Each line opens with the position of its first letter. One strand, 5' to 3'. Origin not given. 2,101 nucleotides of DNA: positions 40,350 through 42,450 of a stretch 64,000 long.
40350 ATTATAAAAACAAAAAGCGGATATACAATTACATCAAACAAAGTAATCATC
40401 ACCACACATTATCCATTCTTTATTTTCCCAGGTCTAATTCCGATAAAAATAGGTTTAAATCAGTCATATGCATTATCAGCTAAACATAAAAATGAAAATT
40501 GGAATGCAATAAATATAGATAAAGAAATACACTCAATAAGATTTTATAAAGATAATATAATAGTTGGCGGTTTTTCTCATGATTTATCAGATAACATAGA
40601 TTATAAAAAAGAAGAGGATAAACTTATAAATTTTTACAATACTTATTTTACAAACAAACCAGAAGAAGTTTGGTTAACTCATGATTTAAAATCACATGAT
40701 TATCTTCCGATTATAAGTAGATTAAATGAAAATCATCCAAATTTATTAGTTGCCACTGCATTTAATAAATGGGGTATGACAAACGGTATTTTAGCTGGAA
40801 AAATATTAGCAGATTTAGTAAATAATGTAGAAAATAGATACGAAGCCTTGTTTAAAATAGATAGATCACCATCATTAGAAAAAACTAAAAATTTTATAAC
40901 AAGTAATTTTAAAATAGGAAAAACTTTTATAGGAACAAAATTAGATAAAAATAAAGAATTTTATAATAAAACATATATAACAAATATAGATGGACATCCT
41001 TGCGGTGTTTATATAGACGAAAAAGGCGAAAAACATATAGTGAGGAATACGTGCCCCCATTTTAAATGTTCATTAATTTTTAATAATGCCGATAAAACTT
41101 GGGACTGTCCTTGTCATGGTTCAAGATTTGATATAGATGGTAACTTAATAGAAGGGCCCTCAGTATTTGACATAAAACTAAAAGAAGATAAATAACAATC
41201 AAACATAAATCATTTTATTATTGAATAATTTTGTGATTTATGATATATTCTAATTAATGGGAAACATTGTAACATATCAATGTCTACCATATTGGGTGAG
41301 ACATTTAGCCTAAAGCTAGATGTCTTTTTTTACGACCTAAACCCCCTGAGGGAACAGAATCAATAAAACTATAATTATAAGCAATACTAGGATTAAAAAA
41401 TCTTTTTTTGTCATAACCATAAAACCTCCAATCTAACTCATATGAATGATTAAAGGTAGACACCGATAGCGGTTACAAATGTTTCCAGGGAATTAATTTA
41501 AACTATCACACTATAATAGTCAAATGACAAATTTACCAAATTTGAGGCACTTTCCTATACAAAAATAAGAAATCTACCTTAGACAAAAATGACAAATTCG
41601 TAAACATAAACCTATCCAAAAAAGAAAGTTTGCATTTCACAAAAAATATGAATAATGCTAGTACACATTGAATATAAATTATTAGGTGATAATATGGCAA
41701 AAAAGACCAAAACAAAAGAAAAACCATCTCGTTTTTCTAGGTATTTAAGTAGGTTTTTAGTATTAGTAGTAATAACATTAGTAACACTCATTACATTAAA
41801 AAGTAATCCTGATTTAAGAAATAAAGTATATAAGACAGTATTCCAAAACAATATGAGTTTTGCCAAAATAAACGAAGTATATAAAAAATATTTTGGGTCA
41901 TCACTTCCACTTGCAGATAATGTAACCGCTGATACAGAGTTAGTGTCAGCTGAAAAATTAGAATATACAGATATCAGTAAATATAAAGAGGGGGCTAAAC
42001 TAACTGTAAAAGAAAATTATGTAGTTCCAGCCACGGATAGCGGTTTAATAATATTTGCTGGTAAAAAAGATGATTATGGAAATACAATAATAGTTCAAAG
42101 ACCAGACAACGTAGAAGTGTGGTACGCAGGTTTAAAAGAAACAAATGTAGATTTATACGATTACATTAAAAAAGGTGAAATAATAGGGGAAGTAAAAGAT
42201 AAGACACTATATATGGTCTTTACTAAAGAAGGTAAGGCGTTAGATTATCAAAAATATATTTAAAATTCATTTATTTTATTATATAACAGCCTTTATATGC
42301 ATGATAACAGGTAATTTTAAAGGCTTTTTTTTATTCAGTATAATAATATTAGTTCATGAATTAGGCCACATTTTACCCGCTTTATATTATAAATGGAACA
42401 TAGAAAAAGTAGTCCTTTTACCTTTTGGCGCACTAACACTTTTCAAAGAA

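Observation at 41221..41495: Candidate type I toxin-antitoxin locus in the 'empty' 500-bp spacer upstream of spoIVFA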

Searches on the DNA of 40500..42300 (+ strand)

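Call 3: search_rna_families(source=window, start=40500, end=42300, threshold=evalue, max_evalue=1, show_alignments=3)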
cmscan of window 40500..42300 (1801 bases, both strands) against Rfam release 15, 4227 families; matches with E-value up to 1: 0.
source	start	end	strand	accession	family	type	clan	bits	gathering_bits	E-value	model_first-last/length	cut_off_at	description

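Call 10: search_dna_similar(query=window:41200-41560:+, collection=plasmids, mode=distant, max_evalue=0.01)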
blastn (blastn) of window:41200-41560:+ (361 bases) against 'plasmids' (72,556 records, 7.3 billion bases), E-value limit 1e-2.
No match.

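Call 11: search_dna_similar(query=window:41200-41560:+, collection=phages, mode=distant, max_evalue=0.01)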
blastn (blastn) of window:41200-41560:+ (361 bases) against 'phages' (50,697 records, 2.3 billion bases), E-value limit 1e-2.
Records with a match: 1; places in all: 1; records where one place covers at least 80% of the query: 0.
Best place of each record, by identity: 80-90% 1.
By first word of the organism name: Blautia 1.
By host as written in the record: Blautia coccoides 1.
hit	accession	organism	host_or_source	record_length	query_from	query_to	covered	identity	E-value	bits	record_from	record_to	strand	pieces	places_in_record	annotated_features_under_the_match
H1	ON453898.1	Blautia phage Montmirail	Blautia coccoides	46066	3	40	11%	86.8%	8e-3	47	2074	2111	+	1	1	hypothetical protein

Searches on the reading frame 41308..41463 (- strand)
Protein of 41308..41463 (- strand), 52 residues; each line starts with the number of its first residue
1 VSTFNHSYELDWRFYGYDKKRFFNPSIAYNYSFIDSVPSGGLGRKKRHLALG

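Call 47: find_homologous_proteins(query=window:41308-41463:-, max_evalue=1)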
Query seq(52 aa) (52 aa): 1 proteins with E <= 1 among 1 candidates.
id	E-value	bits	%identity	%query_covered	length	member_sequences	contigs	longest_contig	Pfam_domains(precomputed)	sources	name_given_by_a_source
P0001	1.9e-17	80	75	98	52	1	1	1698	-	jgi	-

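Call 48: find_encoding_contigs(protein=P0001, flank=3000)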
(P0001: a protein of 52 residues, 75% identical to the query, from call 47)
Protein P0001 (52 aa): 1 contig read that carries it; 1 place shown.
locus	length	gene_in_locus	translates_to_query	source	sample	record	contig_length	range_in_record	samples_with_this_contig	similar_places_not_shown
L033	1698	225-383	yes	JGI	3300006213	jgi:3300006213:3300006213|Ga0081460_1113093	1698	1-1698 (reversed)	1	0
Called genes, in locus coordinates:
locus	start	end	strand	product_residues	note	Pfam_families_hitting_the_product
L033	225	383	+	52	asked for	-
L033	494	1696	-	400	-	?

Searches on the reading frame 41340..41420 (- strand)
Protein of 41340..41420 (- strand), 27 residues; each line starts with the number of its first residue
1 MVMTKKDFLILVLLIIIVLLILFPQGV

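Call 26: search_protein_families(library=pfam, proteins=[window:41340-41420:-], max_evalue=10)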
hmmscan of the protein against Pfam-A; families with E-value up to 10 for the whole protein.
seq(27 aa): 5 families
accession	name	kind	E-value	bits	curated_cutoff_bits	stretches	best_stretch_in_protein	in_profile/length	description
PF07172.16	GRP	-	0.22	12.6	30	1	3-22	1-20/90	Glycine rich protein family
PF10717.14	ODV-E18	-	1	9.7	28.1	1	9-25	29-45/87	Occlusion-derived virus envelope protein ODV-E18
PF19893.4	DUF6366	-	1.3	9.9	27.2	1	3-22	47-66/69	Family of unknown function (DUF6366)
PF17359.7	DUF5385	-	1.4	8.9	25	1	6-23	3-21/217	Family of unknown function (DUF5385)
PF15106.11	TMEM156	-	4.6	6.9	27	1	2-22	172-192/226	TMEM156 protein family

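Call 27: search_protein_families(library=ncbifam, proteins=[window:41340-41420:-], max_evalue=10)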
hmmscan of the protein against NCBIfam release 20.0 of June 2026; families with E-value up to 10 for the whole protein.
seq(27 aa): 0 families

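Call 31: search_dna_similar(query=window:41340-41414:-, collection=plasmids, mode=protein, max_evalue=10, max_rows=15)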
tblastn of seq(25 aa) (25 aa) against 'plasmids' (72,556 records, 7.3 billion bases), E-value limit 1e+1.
No match.

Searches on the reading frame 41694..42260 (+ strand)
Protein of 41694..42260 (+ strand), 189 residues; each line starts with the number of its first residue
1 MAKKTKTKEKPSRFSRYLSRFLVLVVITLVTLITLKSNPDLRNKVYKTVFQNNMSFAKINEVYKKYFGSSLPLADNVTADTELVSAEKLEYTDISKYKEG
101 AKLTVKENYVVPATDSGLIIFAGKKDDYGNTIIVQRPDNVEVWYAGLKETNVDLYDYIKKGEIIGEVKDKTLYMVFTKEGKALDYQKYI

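Call 13: find_related_loci(query=window:41694-42260:+, collection=genome_contigs, flank=4000)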
Query window:41694-42260:+ (189 aa) in genome_contigs; peptide patterns used: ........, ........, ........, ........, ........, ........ (x = any residue, [..] = any of these).
178 stretches matched a pattern; 16 encode a relative of the query (tblastn E <= 1e-3); 16 distinct loci.
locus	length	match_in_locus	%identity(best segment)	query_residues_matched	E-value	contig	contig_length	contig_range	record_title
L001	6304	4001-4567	86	1-189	1e-106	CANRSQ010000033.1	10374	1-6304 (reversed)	MAG TPA_asm: uncultured Tenericutes bacterium isolate SRR15730529_bin.1_metawrap_v1.3_MAG genome assembly, contig: NODE.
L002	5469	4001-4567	87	1-189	3e-106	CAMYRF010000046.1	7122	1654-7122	MAG TPA_asm: uncultured Tenericutes bacterium isolate SRR19390406_bin.13_metawrap_v1.3_MAG genome assembly, contig: NODE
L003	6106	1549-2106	87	4-189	1e-99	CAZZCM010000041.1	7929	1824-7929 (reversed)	MAG TPA_asm: uncultured Muribaculaceae bacterium isolate SRP222994_co1_288 genome assembly, contig: NODE_18903_length_79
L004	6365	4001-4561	78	1-189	6e-98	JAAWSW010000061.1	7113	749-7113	MAG: Bacilli bacterium isolate ABMPRH_24_1_1 SL341402_scaffold_12014, whole genome shotgun sequence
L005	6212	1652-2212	73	1-189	3e-91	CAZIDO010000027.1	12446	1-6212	MAG TPA_asm: uncultured Muribaculaceae bacterium isolate SRP192927_co4_7 genome assembly, contig: NODE_11785_length_1244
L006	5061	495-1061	75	1-189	7e-88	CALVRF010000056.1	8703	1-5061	MAG: uncultured Bacilli bacterium isolate BRZ_GA__bin21 genome assembly, contig: BRZ_GA__NODE_10985_length_8703_cov_7.10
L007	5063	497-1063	75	1-189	4e-87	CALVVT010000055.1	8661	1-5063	MAG: uncultured Bacilli bacterium isolate E07__bin2 genome assembly, contig: E07__k127_4229002, whole genome shotgun seq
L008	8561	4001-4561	75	1-189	2e-85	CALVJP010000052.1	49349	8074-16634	MAG: uncultured Bacilli bacterium isolate E13__bin113 genome assembly, contig: E13__k127_1981621, whole genome shotgun s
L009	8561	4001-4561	78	1-189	2e-85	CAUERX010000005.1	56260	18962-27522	MAG TPA_asm: uncultured bacterium isolate ERR10149238_bin.39_MetaWRAP_v1.3_MAG genome assembly, contig: ERZ19085884.389,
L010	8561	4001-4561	77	1-189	9e-85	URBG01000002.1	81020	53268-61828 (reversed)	uncultured Tenericutes bacterium isolate UMGS841 genome assembly, contig: NODE_123_length_81020_cov_3.726647, whole geno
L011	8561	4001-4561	78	1-189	5e-84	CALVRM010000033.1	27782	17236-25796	MAG: uncultured Bacilli bacterium isolate E13__bin176 genome assembly, contig: E13__k127_1533071, whole genome shotgun s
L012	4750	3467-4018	63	1-189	3e-75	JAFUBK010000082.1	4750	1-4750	MAG: Bacilli bacterium isolate RGIG4341 Roe_deer_Jejunum-1__c123880, whole genome shotgun sequence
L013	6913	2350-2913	66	1-189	6e-75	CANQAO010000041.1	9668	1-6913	MAG: uncultured Bacilli bacterium isolate Lapin-004__bin115 genome assembly, contig: Lapin-004__NODE_9639_length_9668_co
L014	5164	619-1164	56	3-189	3e-68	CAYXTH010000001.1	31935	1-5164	MAG TPA_asm: uncultured Muribaculaceae bacterium isolate binchicken_co323_95 genome assembly, contig: NODE_1122_length_3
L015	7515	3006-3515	55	18-189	6e-58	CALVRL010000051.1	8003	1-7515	MAG: uncultured Bacilli bacterium isolate BRZ_N__bin116 genome assembly, contig: BRZ_N__NODE_21937_length_8003_cov_6.991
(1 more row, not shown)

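Call 69: find_homologous_proteins(query=window:41694-42260:+, max_evalue=1e-40)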
Query window:41694-42260:+ (189 aa): 83 proteins with E <= 1e-40 among 164 candidates.
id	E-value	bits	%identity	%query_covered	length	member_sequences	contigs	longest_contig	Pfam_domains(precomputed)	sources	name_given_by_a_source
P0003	2.7e-108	377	93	100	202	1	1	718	PF01551.30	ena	-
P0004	2.8e-108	377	93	100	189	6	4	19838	PF01551.30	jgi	-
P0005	9.7e-103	359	90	100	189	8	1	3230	PF01551.30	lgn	-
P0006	6.5e-102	356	89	100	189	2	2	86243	PF01551.30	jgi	-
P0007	2.4e-99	348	87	95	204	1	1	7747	PF01551.30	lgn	-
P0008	2.5e-99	348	87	98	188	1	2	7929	PF01551.30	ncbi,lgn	-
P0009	5.7e-98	344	87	100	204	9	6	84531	PF01551.30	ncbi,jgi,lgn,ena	-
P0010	9.6e-94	330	80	100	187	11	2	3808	PF01551.30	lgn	-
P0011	2.9e-87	309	75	100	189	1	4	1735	PF01551.30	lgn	-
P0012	7.7e-86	304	75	100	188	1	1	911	PF01551.30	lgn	-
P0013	1.6e-85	303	75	100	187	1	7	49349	PF01551.30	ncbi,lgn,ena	-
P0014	4.3e-85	302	75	100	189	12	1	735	PF01551.30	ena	-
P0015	2.4e-84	299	74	100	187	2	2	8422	PF01551.30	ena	-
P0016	4.0e-84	299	73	100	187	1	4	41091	PF01551.30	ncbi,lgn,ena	-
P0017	1.2e-83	297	77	100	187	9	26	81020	PF01551.30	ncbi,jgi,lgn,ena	ncbi:MAG: peptidoglycan DD-metalloendopeptidase family protein [Bacilli bacterium]|jgi:peptidase M23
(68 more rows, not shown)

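Call 70: find_encoding_contigs(protein=P0004, flank=2500, max_places=4)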
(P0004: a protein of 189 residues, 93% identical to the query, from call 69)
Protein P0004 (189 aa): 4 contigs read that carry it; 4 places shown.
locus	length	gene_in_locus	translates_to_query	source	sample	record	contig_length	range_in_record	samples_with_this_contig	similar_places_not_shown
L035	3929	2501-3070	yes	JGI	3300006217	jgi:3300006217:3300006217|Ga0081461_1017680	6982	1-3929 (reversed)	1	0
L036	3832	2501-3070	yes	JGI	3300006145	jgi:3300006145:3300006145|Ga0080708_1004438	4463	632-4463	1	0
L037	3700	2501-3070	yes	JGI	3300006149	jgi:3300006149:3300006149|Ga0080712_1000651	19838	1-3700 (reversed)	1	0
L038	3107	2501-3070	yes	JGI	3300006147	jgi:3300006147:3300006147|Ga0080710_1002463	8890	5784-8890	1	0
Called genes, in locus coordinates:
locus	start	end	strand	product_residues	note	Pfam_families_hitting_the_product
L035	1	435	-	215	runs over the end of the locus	-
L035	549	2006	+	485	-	PF01266:DAO, PF03486:HI0933_like (faint), PF07992:Pyr_redox_2 (weak), PF13738:Pyr_redox_3 (faint), PF00355:Rieske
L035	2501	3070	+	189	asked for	PF01551:Peptidase_M23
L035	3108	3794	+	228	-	PF02163:Peptidase_M50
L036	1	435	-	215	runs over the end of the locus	-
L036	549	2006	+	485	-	PF01266:DAO, PF03486:HI0933_like (faint), PF07992:Pyr_redox_2 (weak), PF13738:Pyr_redox_3 (faint), PF00355:Rieske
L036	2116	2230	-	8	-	-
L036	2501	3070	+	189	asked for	PF01551:Peptidase_M23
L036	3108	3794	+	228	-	PF02163:Peptidase_M50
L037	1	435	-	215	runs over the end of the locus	-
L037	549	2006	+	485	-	PF01266:DAO, PF03486:HI0933_like (faint), PF07992:Pyr_redox_2 (weak), PF13738:Pyr_redox_3 (faint), PF00355:Rieske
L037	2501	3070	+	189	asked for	PF01551:Peptidase_M23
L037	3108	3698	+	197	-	?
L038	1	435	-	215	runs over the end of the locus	-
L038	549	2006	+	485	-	PF01266:DAO, PF03486:HI0933_like (faint), PF07992:Pyr_redox_2 (weak), PF13738:Pyr_redox_3 (faint), PF00355:Rieske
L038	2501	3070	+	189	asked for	PF01551:Peptidase_M23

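Call 71: find_encoding_contigs(protein=P0005, flank=2500, max_places=4)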
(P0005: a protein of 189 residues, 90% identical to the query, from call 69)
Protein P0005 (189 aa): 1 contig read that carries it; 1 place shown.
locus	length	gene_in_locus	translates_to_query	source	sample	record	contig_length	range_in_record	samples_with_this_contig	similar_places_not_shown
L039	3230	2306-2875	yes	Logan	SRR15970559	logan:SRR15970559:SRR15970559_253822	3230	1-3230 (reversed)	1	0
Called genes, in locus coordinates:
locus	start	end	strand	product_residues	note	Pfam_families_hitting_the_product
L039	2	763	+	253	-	?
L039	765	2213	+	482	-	PF03606:DcuC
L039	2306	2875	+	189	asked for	PF01551:Peptidase_M23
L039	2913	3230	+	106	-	?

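Call 72: find_encoding_contigs(protein=P0006, flank=2500, max_places=4)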
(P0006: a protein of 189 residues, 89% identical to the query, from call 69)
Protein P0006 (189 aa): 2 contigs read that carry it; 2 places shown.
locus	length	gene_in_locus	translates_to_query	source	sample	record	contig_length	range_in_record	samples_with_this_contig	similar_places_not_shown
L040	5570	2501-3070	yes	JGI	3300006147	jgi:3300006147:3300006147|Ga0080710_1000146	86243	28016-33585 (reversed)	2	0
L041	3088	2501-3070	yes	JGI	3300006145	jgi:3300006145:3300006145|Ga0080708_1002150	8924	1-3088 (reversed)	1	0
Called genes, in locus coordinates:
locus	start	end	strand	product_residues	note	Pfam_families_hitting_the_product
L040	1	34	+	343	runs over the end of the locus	PF02729:OTCace_N, PF00185:OTCace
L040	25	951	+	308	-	PF00696:AA_kinase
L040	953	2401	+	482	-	PF03606:DcuC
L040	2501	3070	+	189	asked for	PF01551:Peptidase_M23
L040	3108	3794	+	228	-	PF02163:Peptidase_M50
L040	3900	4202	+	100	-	PF00829:Ribosomal_L21p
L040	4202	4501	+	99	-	PF04327:Peptidase_Prp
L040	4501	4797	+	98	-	PF01016:Ribosomal_L27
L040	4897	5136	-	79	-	-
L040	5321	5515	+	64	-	-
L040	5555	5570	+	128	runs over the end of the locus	-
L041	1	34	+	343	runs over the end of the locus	PF02729:OTCace_N, PF00185:OTCace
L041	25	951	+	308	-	PF00696:AA_kinase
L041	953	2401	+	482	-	PF03606:DcuC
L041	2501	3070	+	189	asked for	PF01551:Peptidase_M23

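Call 73: find_encoding_contigs(protein=P0007, flank=2500, max_places=4)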
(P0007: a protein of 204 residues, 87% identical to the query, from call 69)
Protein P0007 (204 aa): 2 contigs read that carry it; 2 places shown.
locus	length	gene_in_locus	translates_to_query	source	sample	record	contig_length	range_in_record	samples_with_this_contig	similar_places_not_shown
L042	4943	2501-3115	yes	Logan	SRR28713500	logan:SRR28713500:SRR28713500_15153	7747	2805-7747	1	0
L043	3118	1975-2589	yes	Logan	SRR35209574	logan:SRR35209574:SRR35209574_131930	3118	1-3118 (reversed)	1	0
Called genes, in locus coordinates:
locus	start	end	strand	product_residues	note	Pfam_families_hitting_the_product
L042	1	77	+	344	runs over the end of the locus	PF02729:OTCace_N, PF00185:OTCace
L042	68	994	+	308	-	PF00696:AA_kinase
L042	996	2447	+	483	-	PF03606:DcuC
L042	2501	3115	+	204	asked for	PF01551:Peptidase_M23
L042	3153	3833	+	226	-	PF02163:Peptidase_M50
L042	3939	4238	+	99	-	PF00829:Ribosomal_L21p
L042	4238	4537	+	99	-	PF04327:Peptidase_Prp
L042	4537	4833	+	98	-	PF01016:Ribosomal_L27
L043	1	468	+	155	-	?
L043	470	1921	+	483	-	PF03606:DcuC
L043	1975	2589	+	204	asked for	PF01551:Peptidase_M23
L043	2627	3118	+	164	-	?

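Call 74: find_encoding_contigs(protein=P0010, flank=2500, max_places=4)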
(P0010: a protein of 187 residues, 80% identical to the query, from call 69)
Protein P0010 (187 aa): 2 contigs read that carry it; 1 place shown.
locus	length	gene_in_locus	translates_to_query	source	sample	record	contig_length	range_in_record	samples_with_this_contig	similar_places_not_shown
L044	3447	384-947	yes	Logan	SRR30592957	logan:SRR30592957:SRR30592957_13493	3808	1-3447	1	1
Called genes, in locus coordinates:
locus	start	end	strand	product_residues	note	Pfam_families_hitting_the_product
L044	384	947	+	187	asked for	PF01551:Peptidase_M23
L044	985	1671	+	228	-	PF02163:Peptidase_M50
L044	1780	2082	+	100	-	PF00829:Ribosomal_L21p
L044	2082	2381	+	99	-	PF04327:Peptidase_Prp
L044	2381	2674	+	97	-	PF01016:Ribosomal_L27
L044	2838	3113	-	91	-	-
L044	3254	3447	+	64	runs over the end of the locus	-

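Call 77: find_encoding_contigs(protein=P0009, flank=2500, max_places=6)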
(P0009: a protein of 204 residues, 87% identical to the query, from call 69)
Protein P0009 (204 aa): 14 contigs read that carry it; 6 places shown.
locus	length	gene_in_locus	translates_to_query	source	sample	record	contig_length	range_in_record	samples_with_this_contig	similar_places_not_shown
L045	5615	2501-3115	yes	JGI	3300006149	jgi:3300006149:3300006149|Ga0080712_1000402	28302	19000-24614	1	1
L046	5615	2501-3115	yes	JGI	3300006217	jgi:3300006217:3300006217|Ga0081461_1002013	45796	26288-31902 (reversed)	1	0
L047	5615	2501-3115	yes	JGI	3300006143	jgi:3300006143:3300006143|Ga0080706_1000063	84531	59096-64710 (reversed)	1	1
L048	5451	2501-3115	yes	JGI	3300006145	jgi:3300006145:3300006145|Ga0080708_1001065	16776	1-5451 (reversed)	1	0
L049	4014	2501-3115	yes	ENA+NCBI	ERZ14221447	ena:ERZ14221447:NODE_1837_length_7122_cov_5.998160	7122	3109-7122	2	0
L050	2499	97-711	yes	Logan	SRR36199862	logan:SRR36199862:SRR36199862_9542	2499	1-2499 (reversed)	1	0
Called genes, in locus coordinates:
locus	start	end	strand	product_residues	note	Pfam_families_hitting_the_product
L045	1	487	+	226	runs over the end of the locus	PF00300:His_Phos_1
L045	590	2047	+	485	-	PF01266:DAO, PF03486:HI0933_like (faint), PF07992:Pyr_redox_2 (faint), PF13738:Pyr_redox_3 (faint), PF00355:Rieske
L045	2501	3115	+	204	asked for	PF01551:Peptidase_M23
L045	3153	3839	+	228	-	PF02163:Peptidase_M50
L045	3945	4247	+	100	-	PF00829:Ribosomal_L21p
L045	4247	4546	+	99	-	PF04327:Peptidase_Prp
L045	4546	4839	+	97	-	PF01016:Ribosomal_L27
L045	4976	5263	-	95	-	PF02643:DUF192 (faint)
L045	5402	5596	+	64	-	-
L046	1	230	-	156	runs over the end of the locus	-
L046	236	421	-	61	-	-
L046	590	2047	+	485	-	PF01266:DAO, PF03486:HI0933_like (faint), PF07992:Pyr_redox_2 (faint), PF13738:Pyr_redox_3 (faint), PF00355:Rieske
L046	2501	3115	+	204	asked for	PF01551:Peptidase_M23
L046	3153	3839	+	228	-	PF02163:Peptidase_M50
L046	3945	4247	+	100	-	PF00829:Ribosomal_L21p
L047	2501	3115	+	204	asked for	PF01551:Peptidase_M23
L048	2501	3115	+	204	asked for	PF01551:Peptidase_M23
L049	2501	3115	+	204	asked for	PF01551:Peptidase_M23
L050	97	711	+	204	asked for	PF01551:Peptidase_M23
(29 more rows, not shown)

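Call 78: find_encoding_contigs(protein=P0011, flank=2500, max_places=4)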
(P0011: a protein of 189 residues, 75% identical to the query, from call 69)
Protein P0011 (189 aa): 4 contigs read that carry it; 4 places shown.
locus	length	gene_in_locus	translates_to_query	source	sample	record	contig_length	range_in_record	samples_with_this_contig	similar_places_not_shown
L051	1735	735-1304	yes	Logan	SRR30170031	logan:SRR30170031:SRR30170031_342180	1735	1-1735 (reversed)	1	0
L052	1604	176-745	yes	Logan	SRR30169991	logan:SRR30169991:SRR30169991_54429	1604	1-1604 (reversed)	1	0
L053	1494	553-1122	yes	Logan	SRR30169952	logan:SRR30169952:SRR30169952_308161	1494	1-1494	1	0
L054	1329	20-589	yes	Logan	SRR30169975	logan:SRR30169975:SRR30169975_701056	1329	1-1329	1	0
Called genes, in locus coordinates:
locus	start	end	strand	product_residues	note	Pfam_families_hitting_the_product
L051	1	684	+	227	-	?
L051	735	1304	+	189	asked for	PF01551:Peptidase_M23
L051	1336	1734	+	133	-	?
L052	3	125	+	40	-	?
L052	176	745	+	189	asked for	PF01551:Peptidase_M23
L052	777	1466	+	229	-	PF02163:Peptidase_M50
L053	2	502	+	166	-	?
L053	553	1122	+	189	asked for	PF01551:Peptidase_M23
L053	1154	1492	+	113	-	?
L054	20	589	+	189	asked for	PF01551:Peptidase_M23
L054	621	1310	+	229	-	PF02163:Peptidase_M50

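Call 79: find_encoding_contigs(protein=P0015, flank=2500, max_places=4)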
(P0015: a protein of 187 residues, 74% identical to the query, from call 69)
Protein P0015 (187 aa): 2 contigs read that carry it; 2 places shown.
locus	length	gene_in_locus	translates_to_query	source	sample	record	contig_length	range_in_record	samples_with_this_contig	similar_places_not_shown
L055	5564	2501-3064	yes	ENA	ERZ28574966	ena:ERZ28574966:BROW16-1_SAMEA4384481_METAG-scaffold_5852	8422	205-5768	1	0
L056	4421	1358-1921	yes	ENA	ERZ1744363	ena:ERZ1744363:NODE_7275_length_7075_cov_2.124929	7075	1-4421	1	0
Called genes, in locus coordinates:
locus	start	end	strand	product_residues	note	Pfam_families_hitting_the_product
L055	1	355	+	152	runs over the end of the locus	-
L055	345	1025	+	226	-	PF20582:UPF0758_N, PF04002:RadC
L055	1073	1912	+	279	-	-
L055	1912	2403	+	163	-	PF04093:MreD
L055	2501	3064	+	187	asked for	PF01551:Peptidase_M23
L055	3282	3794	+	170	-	PF02163:Peptidase_M50 (faint)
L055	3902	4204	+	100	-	PF00829:Ribosomal_L21p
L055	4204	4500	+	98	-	PF04327:Peptidase_Prp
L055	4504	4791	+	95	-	PF01016:Ribosomal_L27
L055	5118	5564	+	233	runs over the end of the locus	PF02517:Rce1-like (weak)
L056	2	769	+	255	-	?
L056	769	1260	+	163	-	PF04093:MreD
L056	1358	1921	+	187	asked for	PF01551:Peptidase_M23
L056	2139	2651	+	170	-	PF02163:Peptidase_M50 (faint)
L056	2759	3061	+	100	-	PF00829:Ribosomal_L21p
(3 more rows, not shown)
